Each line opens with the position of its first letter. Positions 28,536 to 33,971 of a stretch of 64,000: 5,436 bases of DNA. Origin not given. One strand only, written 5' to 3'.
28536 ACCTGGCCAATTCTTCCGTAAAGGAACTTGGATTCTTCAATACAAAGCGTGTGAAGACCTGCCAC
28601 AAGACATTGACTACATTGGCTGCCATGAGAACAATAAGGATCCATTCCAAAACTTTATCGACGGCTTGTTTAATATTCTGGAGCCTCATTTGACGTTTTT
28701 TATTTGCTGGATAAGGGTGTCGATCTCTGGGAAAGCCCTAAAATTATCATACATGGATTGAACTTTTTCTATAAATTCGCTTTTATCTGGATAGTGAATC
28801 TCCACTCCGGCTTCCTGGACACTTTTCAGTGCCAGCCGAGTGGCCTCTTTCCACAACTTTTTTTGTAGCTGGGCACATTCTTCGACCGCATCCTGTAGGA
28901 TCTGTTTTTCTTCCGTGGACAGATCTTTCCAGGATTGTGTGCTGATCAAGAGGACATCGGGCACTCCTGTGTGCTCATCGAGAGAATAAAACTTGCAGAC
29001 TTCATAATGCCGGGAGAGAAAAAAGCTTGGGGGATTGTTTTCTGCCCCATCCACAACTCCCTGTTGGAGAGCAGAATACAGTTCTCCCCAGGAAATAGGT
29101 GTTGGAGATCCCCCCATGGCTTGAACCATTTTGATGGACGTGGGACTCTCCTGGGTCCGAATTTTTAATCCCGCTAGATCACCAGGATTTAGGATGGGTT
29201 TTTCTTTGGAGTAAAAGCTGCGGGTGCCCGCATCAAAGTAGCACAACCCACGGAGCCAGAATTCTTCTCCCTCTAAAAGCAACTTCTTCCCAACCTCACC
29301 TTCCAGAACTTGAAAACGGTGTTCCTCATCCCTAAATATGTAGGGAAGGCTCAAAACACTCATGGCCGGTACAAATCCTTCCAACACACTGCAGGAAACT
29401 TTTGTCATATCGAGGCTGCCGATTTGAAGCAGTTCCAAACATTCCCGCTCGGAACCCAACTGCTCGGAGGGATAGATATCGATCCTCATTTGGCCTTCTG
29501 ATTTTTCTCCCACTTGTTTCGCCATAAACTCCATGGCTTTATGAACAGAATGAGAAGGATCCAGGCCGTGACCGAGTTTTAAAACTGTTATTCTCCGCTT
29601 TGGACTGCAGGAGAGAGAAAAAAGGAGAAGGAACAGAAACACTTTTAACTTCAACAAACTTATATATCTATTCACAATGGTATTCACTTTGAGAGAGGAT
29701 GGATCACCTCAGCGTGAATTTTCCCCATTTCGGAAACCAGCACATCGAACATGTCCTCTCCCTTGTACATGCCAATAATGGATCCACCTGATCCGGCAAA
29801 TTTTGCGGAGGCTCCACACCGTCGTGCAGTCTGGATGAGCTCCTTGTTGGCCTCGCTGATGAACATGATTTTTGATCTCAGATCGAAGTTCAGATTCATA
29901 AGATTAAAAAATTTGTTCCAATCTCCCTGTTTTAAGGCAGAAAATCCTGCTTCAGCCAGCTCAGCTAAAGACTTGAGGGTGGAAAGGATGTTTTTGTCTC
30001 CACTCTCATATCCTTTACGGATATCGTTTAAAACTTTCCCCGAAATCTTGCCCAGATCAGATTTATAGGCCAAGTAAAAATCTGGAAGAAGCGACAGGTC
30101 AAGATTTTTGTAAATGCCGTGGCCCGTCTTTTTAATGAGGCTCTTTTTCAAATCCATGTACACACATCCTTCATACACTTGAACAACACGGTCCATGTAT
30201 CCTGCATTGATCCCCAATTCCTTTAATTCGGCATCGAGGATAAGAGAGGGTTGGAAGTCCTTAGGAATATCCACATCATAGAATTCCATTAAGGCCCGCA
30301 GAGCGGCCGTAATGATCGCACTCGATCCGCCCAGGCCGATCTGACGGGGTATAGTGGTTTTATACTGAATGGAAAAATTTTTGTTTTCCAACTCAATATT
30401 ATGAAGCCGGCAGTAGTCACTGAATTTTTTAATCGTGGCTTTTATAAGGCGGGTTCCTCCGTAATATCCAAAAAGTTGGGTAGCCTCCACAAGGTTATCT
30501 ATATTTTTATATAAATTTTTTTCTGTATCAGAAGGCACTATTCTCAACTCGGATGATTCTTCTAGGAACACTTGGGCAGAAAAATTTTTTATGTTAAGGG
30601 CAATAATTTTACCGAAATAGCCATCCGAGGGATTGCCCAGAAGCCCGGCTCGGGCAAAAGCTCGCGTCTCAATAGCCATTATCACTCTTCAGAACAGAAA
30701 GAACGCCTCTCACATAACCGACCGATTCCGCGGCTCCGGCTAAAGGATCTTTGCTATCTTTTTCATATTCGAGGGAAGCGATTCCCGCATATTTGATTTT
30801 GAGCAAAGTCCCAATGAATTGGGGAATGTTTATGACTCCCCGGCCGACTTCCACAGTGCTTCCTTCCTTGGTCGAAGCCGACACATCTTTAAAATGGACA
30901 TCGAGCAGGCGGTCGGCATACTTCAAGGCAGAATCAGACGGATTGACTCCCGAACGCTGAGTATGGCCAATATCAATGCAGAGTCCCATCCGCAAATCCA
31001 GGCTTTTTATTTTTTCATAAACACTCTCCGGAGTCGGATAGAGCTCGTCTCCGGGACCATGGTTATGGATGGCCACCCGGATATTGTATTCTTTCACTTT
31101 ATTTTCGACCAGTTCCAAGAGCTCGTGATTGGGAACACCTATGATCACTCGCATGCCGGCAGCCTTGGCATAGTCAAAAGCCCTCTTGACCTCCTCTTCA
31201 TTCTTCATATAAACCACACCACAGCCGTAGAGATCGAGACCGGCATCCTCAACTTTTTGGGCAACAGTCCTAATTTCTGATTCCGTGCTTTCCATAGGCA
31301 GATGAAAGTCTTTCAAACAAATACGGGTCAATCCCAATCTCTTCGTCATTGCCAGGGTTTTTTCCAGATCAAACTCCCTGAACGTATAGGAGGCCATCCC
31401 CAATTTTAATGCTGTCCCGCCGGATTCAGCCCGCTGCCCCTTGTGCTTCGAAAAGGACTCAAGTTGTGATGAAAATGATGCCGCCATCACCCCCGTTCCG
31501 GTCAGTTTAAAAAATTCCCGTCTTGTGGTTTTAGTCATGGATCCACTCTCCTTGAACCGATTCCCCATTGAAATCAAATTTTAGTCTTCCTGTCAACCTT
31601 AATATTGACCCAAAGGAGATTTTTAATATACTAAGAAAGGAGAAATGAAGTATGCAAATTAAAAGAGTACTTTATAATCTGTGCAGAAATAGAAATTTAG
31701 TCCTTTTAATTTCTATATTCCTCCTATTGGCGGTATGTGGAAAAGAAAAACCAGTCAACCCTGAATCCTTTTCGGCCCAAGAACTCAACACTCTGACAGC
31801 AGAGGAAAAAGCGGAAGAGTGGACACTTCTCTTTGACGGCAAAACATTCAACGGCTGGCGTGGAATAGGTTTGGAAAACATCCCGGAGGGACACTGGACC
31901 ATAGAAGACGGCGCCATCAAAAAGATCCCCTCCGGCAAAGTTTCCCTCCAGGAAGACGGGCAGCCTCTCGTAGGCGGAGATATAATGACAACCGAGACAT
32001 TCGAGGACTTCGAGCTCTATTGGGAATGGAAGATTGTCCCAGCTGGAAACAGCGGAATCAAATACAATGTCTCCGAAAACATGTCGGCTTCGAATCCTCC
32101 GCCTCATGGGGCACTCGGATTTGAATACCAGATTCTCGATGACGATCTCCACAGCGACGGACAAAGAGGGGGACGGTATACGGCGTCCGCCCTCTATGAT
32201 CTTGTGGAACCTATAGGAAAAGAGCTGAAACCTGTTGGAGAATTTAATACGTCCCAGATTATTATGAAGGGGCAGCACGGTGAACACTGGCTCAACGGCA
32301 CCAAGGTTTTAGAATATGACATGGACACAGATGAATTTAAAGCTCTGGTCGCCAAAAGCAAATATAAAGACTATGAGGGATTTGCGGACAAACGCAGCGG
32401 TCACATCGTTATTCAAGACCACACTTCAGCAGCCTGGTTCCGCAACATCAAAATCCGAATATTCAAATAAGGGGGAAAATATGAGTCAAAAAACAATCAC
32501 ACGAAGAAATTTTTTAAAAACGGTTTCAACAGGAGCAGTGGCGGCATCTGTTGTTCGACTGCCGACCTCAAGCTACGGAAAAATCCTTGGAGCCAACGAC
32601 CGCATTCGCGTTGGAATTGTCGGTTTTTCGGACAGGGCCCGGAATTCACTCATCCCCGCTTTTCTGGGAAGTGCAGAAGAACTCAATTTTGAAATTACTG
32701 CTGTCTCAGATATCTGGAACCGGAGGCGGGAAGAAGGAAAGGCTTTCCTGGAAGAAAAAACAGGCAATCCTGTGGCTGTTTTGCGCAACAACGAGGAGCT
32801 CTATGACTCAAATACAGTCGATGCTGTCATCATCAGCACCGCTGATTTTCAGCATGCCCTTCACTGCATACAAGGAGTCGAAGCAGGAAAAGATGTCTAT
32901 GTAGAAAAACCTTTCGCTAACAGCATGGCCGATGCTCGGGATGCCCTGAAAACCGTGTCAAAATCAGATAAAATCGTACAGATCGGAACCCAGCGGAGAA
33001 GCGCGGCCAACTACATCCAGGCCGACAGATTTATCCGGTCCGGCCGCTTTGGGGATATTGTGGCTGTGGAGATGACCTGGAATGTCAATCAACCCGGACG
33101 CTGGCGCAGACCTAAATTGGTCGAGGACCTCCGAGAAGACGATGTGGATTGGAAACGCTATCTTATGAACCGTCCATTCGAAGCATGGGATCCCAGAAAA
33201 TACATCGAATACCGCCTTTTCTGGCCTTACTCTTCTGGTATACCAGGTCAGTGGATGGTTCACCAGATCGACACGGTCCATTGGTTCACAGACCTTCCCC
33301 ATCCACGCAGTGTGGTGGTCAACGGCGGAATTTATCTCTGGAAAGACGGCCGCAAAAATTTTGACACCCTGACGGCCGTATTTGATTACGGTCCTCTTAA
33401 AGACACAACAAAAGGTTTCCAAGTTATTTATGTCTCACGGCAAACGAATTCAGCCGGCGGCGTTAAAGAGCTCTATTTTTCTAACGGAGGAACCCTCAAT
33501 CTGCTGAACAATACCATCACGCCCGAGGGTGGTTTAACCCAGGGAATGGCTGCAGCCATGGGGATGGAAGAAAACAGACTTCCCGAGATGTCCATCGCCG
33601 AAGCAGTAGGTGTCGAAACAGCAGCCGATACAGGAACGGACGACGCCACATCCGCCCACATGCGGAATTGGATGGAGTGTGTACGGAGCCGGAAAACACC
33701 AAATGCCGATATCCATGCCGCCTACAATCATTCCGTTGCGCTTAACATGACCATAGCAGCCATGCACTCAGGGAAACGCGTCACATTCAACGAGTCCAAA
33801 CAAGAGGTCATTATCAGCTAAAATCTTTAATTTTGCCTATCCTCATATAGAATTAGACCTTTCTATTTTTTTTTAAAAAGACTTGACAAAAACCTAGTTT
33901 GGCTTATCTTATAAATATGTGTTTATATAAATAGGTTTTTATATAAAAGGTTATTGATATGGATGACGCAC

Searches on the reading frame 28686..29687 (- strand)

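Call 35: search_protein_families(library=pfam, proteins=[window:28686-29687:-], max_evalue=0.0001)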
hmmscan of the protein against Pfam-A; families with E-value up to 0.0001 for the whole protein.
window:28686-29687:- (333 aa): 1 family
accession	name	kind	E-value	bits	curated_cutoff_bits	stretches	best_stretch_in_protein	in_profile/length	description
PF03480.18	DctP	-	1.8e-83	280.6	23.4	1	39-316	2-283/286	Bacterial extracellular solute-binding protein, family 7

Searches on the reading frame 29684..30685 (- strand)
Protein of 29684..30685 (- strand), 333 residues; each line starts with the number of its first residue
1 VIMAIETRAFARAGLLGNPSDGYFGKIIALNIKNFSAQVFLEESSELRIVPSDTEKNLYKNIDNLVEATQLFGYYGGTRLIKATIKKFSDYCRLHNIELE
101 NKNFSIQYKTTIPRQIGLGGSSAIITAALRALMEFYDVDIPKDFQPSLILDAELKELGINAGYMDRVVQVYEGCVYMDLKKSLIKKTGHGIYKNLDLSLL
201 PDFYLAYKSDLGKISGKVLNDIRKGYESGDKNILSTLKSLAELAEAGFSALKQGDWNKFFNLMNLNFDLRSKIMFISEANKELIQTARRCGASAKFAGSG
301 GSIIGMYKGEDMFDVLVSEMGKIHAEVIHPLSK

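Call 35: search_protein_families(library=pfam, proteins=[window:29684-30685:-], max_evalue=0.0001)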
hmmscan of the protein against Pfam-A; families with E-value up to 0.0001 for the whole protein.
window:29684-30685:- (333 aa): 2 families
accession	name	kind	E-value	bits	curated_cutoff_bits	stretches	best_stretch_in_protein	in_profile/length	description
PF00288.32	GHMP_kinases_N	-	2.7e-12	47.2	22.3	1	80-173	2-87/87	GHMP kinases N terminal domain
PF08544.19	GHMP_kinases_C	-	5.1e-07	30.4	21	1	249-311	3-70/85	GHMP kinases C terminal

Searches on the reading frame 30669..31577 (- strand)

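Call 35: search_protein_families(library=pfam, proteins=[window:30669-31577:-], max_evalue=0.0001)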
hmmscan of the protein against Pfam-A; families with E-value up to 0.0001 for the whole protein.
window:30669-31577:- (302 aa): 1 family
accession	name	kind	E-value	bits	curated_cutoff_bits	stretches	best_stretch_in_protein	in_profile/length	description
PF01261.30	AP_endonuc_2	-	2.9e-20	73.5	31.1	1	129-289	69-246/249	Xylose isomerase-like TIM barrel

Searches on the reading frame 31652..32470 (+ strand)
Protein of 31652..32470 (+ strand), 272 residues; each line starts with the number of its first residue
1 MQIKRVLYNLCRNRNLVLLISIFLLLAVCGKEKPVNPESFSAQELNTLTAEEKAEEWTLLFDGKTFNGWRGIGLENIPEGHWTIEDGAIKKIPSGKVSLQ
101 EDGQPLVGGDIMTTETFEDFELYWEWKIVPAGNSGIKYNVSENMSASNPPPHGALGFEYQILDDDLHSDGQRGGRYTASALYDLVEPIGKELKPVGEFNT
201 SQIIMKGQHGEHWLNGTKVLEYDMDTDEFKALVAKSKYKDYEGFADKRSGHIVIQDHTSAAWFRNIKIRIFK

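Call 35: search_protein_families(library=pfam, proteins=[window:31652-32470:+], max_evalue=0.0001)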
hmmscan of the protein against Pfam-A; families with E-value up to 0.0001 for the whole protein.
window:31652-32470:+ (272 aa): 1 family
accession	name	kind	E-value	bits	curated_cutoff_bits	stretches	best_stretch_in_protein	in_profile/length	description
PF06439.18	3keto-disac_hyd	-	2.7e-43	148.6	26.8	1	56-269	1-187/187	3-keto-disaccharide hydrolase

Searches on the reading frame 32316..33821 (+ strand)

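Call 35: search_protein_families(library=pfam, proteins=[window:32316-33821:+], max_evalue=0.0001)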
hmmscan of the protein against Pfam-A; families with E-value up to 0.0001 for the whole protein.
window:32316-33821:+ (501 aa): 3 families
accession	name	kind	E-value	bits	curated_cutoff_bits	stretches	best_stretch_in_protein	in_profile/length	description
PF01408.29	GFO_IDH_MocA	-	7.9e-17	62.5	24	1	97-224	1-119/120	Oxidoreductase family, NAD-binding Rossmann fold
PF22725.1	GFO_IDH_MocA_C3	-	1.7e-05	25.3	27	0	297-358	33-92/124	GFO/IDH/MocA C-terminal domain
PF02894.22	GFO_IDH_MocA_C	-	6.5e-05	23.3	22.9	0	443-490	170-217/218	Oxidoreductase family, C-terminal alpha/beta domain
